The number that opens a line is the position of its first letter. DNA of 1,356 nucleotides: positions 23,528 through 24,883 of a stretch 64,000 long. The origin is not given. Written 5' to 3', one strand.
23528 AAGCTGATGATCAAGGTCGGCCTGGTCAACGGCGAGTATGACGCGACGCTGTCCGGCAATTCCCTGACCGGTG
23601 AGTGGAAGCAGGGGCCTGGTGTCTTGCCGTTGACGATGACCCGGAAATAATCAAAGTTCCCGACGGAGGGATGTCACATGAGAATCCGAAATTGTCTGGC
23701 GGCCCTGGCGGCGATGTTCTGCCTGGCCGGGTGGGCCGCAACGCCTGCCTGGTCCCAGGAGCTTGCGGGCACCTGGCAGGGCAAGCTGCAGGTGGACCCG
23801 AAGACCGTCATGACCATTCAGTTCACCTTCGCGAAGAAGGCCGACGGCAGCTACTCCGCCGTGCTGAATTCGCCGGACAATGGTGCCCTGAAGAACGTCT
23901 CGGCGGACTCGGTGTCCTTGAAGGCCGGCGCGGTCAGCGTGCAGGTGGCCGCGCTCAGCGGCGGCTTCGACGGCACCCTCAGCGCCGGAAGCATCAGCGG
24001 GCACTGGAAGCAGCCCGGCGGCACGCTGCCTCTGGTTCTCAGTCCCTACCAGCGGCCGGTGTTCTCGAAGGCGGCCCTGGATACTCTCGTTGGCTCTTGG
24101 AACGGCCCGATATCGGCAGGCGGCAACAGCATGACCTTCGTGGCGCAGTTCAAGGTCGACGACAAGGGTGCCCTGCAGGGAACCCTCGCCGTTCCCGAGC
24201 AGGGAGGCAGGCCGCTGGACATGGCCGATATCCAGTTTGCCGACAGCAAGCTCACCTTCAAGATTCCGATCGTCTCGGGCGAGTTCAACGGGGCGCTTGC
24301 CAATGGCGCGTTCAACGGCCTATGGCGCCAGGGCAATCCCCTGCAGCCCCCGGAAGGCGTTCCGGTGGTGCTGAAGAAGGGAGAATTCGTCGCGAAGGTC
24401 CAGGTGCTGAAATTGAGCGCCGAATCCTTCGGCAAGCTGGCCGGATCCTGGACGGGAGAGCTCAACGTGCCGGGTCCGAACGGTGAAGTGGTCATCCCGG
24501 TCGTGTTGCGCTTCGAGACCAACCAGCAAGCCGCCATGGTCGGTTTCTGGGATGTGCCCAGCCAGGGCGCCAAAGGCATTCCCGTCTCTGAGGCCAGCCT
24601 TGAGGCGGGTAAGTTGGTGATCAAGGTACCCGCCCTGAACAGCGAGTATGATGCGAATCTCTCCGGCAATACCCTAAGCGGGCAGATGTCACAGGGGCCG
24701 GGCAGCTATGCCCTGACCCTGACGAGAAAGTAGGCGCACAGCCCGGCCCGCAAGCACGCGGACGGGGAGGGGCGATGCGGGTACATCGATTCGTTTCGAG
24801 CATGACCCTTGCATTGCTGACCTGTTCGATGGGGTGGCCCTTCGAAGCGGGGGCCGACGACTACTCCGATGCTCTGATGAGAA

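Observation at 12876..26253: Divergent sigma54 two-component / multi-FtsX ABC locus: candidate transporter-coupled (Bce-like) sensing system with a secreted-protein tail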

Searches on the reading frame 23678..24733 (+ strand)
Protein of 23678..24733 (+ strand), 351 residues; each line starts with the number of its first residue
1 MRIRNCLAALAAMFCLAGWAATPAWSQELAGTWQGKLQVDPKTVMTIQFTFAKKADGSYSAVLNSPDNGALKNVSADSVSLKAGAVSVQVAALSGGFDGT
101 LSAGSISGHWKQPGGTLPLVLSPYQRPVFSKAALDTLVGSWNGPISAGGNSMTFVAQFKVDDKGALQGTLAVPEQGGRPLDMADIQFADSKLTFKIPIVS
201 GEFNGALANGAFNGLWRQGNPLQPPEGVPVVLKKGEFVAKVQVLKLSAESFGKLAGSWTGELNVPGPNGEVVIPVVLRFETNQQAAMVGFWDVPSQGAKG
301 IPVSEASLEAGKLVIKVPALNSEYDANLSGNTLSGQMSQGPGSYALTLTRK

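Call 4: search_protein_families(library=pfam, proteins=[window:23678-24733:+], max_evalue=0.01)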
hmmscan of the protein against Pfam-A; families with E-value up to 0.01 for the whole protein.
window:23678-24733:+ (351 aa): 0 families

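Call 5: search_protein_families(library=ncbifam, proteins=[window:23678-24733:+], max_evalue=0.01)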
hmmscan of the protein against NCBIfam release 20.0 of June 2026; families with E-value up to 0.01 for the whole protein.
window:23678-24733:+ (351 aa): 0 families

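Call 33: find_homologous_proteins(query=window:23678-24733:+, max_evalue=0.00001)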
Query window:23678-24733:+ (351 aa): 332 proteins with E <= 0.00001 among 7683 candidates; the best 120 are listed.
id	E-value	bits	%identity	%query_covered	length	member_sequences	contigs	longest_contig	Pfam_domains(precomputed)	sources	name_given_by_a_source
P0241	1.9e-227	772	100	100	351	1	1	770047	-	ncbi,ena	-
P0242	7.3e-145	501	65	100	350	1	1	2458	-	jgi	jgi:hypothetical protein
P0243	1.9e-142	493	66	100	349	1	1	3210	-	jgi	jgi:hypothetical protein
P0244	7.6e-142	491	65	100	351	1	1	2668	-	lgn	-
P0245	2.0e-141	489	66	93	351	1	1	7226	-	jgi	jgi:hypothetical protein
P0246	2.1e-139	483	65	100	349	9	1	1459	-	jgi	jgi:hypothetical protein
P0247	4.1e-139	482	62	100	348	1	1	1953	-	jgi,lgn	jgi:hypothetical protein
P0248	5.3e-138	478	64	97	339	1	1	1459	-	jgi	jgi:hypothetical protein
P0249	7.3e-138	478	65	100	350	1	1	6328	-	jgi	jgi:hypothetical protein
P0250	2.6e-137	476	64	100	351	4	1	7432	-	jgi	jgi:hypothetical protein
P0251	3.5e-137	476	65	100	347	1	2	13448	-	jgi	jgi:hypothetical protein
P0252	2.8e-136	473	64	100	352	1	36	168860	-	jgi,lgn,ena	-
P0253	4.2e-136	472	63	100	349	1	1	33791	-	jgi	jgi:hypothetical protein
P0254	2.1e-135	470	63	100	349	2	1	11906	-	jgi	jgi:hypothetical protein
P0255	4.5e-135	469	63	100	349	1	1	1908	-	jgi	jgi:hypothetical protein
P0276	2.0e-116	407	49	100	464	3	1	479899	-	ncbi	ncbi:MAG TPA: hypothetical protein VGM84_14880 [Steroidobacteraceae bacterium]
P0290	9.1e-112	392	40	89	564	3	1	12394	-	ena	-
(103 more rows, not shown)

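Call 36: search_solved_structures(query=A2, max_evalue=1)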
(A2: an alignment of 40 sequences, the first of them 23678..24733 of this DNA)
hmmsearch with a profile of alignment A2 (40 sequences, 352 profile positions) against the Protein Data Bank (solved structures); distinct sequences matched with E-value up to 1: 2.
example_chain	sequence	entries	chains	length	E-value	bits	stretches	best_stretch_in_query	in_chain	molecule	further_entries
4zgf_A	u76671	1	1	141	0.4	12.7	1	95-116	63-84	Uncharacterized protein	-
1qu0_A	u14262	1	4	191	0.63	12.1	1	179-238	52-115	LAMININ ALPHA2 CHAIN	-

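Call 40: predict_structure(alignment_id=A2)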
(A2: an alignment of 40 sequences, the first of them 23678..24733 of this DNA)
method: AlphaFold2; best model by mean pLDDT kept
length: 351 residues; sequences in the alignment: 40
mean_pLDDT: 87.4   pTM: 0.54
mean pLDDT of the five models: 87.4, 86.2, 86.0, 85.2, 84.4
residues with pLDDT >= 90: 213; 70-90: 107; 50-70: 18; < 50: 13
segments of 3 or more residues with pLDDT < 50: 16-25
pLDDT, mean of each block of 10 residues (from residue 1): 52 49 60 91 89 93 87 92 93 90 92 92 82 92 84 92 89 82 91 92 95 93 87 85 91 97 89 95 91 85 93 92 95 95 94 88
secondary structure, 60 per line:
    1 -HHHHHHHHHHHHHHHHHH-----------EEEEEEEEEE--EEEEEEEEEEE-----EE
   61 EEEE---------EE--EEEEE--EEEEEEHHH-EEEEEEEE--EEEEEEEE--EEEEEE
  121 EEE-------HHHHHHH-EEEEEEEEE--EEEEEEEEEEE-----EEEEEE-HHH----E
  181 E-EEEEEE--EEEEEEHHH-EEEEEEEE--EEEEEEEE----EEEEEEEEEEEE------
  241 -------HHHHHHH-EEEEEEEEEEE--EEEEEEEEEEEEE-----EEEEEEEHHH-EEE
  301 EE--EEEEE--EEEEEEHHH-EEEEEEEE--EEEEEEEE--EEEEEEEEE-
elements in order: H2-19 E31-40 E43-53 E59-64 E78-82 E85-90 E95-102 E105-112 E115-123 H131-137 E139-147 E150-160 E166-171 E183-188 E191-196 E201-208 E211-218 E223-234 H248-254 E256-266 E269-281 E287-293 E298-302 E305-309 E312-317 E322-329 E332-339 E342-350

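Call 45: fold_search(model_id=the predicted structure, library=pdb)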
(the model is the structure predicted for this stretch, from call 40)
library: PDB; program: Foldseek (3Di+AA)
matches with E <= 10: 1281; with E <= 0.001: 11
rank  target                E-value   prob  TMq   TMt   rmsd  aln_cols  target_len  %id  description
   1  2o62_B                2.0e-05  1.00  0.20  0.26  19.0       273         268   13  CRYSTAL STRUCTURE OF A PROTEIN WITH UNKNOWN FUNCTION FROM DUF3598 FAMILY (NPUN_R4044) FROM NOSTOC PUNCTIFORME PCC 7310 (released 2007-02-13)
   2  2o62_A                4.1e-05  1.00  0.20  0.25  19.0       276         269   12  CRYSTAL STRUCTURE OF A PROTEIN WITH UNKNOWN FUNCTION FROM DUF3598 FAMILY (NPUN_R4044) FROM NOSTOC PUNCTIFORME PCC 7310 (released 2007-02-13)
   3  3rwx                  5.9e-05  1.00  0.20  0.27  15.9       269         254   13  Crystal structure of a putative outer membrane protein (BF2706) from Bacteroides fragilis NCTC 9343 at 2.40 A resolution (released 2011-06-08)
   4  4o49                  2.1e-04  0.98  0.18  0.13  20.8       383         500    9  Crystal structure of the vaccine antigen Transferrin Binding Protein B (TbpB) mutant Tyr-174-Ala from Actinobacillus ple (released 2015-01-14)
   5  4o4u_D                3.8e-04  0.98  0.19  0.14  20.8       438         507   10  Crystal structure of the vaccine antigen Transferrin Binding Protein B (TbpB) mutant Trp-176-Ala from Haemophilus para (released 2015-01-14)
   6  5yvf_C                4.6e-04  1.00  0.21  0.23  19.7       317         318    9  Crystal structure of BFA1 (released 2018-08-08)
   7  5yvf_A                5.8e-04  0.97  0.19  0.20  24.3       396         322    9  Crystal structure of BFA1 (released 2018-08-08)
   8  6izo_B                5.8e-04  0.57  0.13  0.13  19.7       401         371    8  Crystal structure of DNA polymerase sliding clamp from Caulobacter crescentus (released 2019-11-27)
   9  4ovf_A                6.4e-04  0.60  0.14  0.14  18.9       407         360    8  E. coli sliding clamp in complex with (R)-6-chloro-2,3,4,9-tetrahydro-1H-carbazole-2-carboxylic acid (released 2014-03-05)
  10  4qq1_B                7.3e-04  0.96  0.19  0.14  21.0       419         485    9  Crystal structure of the isotype 1 Transferrin binding protein B (TbpB) from serogroup B Neisseria meningitidis (released 2015-04-01)
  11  3f1v_A                7.7e-04  0.57  0.14  0.14  19.2       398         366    8  E. coli Beta Sliding Clamp, 148-153 Ala Mutant (released 2009-09-01)
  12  5yvf_D                1.3e-03  0.97  0.20  0.22  24.6       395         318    9  Crystal structure of BFA1 (released 2018-08-08)
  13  7e7v_A                1.4e-03  0.54  0.11  0.14  22.6       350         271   11  Crystal structure of RSL mutant in complex with sugar Ligand (released 2021-04-14)
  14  7e7u_B                1.4e-03  0.51  0.12  0.14  22.6       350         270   10  Crystal structure of RSL mutant in complex with sugar Ligand (released 2021-04-14)
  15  7e7v_B                1.4e-03  0.47  0.11  0.13  22.3       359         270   11  Crystal structure of RSL mutant in complex with sugar Ligand (released 2021-04-14)
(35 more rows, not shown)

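Call 56: find_encoding_contigs(protein=P0276, flank=9000, max_places=1)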
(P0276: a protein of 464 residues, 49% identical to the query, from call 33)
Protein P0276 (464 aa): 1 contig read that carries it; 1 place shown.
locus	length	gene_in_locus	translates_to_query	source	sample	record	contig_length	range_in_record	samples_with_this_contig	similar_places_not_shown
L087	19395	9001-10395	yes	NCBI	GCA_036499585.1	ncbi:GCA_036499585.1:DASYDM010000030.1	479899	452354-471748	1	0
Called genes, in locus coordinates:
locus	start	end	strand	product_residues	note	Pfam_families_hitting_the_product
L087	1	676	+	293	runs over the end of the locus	-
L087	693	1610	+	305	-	-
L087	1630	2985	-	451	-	PF02518:HATPase_c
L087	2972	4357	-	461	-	PF00072:Response_reg, PF00004:AAA (faint), PF00158:Sigma54_activat, PF14532:Sigma54_activ_2, PF07728:AAA_5 (weak), PF25601:AAA_lid_14, PF02954:HTH_8, PF18024:HTH_50 (weak)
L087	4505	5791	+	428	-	PF00364:Biotin_lipoyl (faint), PF25917:BSH_RND (weak), PF25984:BSH_YknX, PF25967:RND-MFP_C (weak), PF25989:YknX_C (weak)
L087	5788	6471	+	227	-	PF00005:ABC_tran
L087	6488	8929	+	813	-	PF12704:MacB_PCD, PF02687:FtsX, PF12704:MacB_PCD, PF02687:FtsX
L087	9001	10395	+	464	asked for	-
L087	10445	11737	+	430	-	PF00144:Beta-lactamase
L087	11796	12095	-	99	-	PF01035:DNA_binding_1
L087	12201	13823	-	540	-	-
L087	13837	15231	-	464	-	PF13598:DUF4139 (weak)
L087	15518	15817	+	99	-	PF01740:STAS, PF13466:STAS_2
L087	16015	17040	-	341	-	PF13621:Cupin_8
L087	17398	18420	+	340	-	PF00487:FA_desaturase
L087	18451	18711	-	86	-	PF16691:DUF5062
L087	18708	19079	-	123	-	PF00903:Glyoxalase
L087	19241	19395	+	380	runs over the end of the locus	PF12704:MacB_PCD, PF02687:FtsX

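Call 57: find_encoding_contigs(protein=P0290, flank=9000, max_places=1)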
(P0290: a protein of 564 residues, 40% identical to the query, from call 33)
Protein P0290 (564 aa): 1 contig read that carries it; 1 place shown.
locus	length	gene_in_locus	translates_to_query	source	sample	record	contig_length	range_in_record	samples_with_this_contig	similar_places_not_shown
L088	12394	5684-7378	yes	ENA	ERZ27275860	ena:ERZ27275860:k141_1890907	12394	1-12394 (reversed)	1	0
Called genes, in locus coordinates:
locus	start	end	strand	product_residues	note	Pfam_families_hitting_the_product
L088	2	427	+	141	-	?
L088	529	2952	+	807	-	PF12704:MacB_PCD (weak), PF02687:FtsX, PF12704:MacB_PCD (weak), PF02687:FtsX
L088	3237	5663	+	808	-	PF12704:MacB_PCD, PF02687:FtsX, PF12704:MacB_PCD, PF02687:FtsX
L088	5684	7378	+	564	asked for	-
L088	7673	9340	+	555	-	PF02321:OEP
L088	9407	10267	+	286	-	PF00149:Metallophos (weak)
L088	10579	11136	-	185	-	PF07998:Peptidase_M54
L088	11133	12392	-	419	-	?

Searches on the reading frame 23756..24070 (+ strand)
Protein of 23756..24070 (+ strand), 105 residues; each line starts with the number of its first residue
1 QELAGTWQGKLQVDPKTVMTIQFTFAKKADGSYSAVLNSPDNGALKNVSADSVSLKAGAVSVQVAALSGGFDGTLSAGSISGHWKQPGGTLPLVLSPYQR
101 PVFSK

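Call 48: search_protein_families(library=pfam, proteins=[window:23756-24070:+], max_evalue=1)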
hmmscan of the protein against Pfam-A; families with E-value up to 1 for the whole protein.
window:23756-24070:+ (105 aa): 1 family
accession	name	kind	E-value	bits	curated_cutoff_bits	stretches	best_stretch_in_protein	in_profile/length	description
PF16383.10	DUF4992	-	0.13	12.4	29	1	13-55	97-139/183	Domain of unknown function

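Call 64: predict_structure(alignment_id=A3)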
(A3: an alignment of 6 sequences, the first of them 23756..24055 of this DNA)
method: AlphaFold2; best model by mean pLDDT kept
length: 100 residues; sequences in the alignment: 6
mean_pLDDT: 93.8   pTM: 0.84
mean pLDDT of the five models: 93.8, 93.2, 93.0, 92.3, 92.0
residues with pLDDT >= 90: 85; 70-90: 14; 50-70: 1; < 50: 0
segments of 3 or more residues with pLDDT < 50: none
pLDDT, mean of each block of 10 residues (from residue 1): 93 92 95 95 91 95 95 95 95 92
secondary structure, 60 per line:
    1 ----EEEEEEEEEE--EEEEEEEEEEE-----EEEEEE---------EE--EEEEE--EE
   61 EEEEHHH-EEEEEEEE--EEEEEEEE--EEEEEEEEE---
elements in order: E5-14 E17-27 E33-38 E52-56 E59-64 E69-76 E79-86 E89-97

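Call 66: fold_search(model_id=the predicted structure, library=pdb)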
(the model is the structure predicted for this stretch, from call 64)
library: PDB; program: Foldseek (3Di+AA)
matches with E <= 10: 1136; with E <= 0.001: 0
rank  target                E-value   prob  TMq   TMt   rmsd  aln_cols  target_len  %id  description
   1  1mvg_MODEL_1_A        4.0e-03  1.00  0.54  0.46   5.2       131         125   11  NMR solution structure of chicken Liver basic Fatty Acid Binding Protein (Lb-FABP) (released 2003-03-04)
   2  2qo5                  6.1e-03  1.00  0.58  0.47   5.4       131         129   11  Crystal structure of the cysteine 91 threonine mutant of zebrafish liver bile acid-binding protein complexed with cholic (released 2007-07-31)
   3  7qh3_B                7.1e-03  1.00  0.49  0.36   9.1       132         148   13  Crystal structure of the anti-sigma factor RsfG from Streptomyces tsukubaensis NRRL18488 (released 2022-12-21)
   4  6bth_A                7.5e-03  1.00  0.55  0.43   5.3       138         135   10  Crystal structure of human cellular retinol binding protein 2 (CRBP2) in complex with 2-arachidonoylglycerol (2-AG) (released 2018-12-12)
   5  1yiv                  8.3e-03  1.00  0.55  0.44   5.5       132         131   14  Structure of myelin P2 protein from Equine spinal cord (released 2005-07-26)
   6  5h9a                  8.7e-03  1.00  0.56  0.43   5.5       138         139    9  Crystal structure of the Apo form of human cellular retinol binding protein 1 (released 2016-03-02)
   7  3elz_C                9.2e-03  1.00  0.53  0.42   5.1       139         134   12  Crystal structure of Zebrafish Ileal Bile Acid-Bindin Protein complexed with cholic acid (crystal form A). (released 2009-01-13)
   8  2ft9                  9.7e-03  1.00  0.56  0.47   4.7       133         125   10  Crystal structure of axolotl (Ambystoma mexicanum) liver bile acid-binding protein bound to cholic acid (released 2006-04-11)
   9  5ha1                  9.7e-03  1.00  0.55  0.42   6.1       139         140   10  Crystal structure of human cellular retinol binding protein 1 in complex with retinylamine (released 2016-03-02)
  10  5h8t                  1.0e-02  1.00  0.56  0.43   5.6       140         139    9  Crystal structure of human cellular retinol binding protein 1 in complex with all-trans-retinol (released 2016-03-02)
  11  4efg_A                1.1e-02  1.00  0.56  0.45   5.1       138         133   10  Crystal Structure of the Q108K:K40L:T51V:T53C:Y19W:R58W:T29L Mutant of Cellular Retinol Binding Protein Type II in Com (released 2012-12-26)
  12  5ljd                  1.1e-02  1.00  0.55  0.44   5.2       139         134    9  Crystal structure of holo human CRBP1/K40L mutant (released 2017-01-18)
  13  3nr3                  1.2e-02  1.00  0.57  0.45   5.3       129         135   12  Crystal Structure of Human Peripheral Myelin Protein 2 (released 2010-08-04)
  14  6czg_A                1.2e-02  1.00  0.66  0.59   3.7       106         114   15  Structure of a redesigned beta barrel, b11L5F_LGL (released 2018-09-19)
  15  9etd_A                1.2e-02  1.00  0.56  0.47   4.9       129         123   11  Crystal structure of recombinant chicken liver Bile Acid Binding Protein (cL-BABP) in complex with ursodeoxycholic aci (released 2024-10-09)
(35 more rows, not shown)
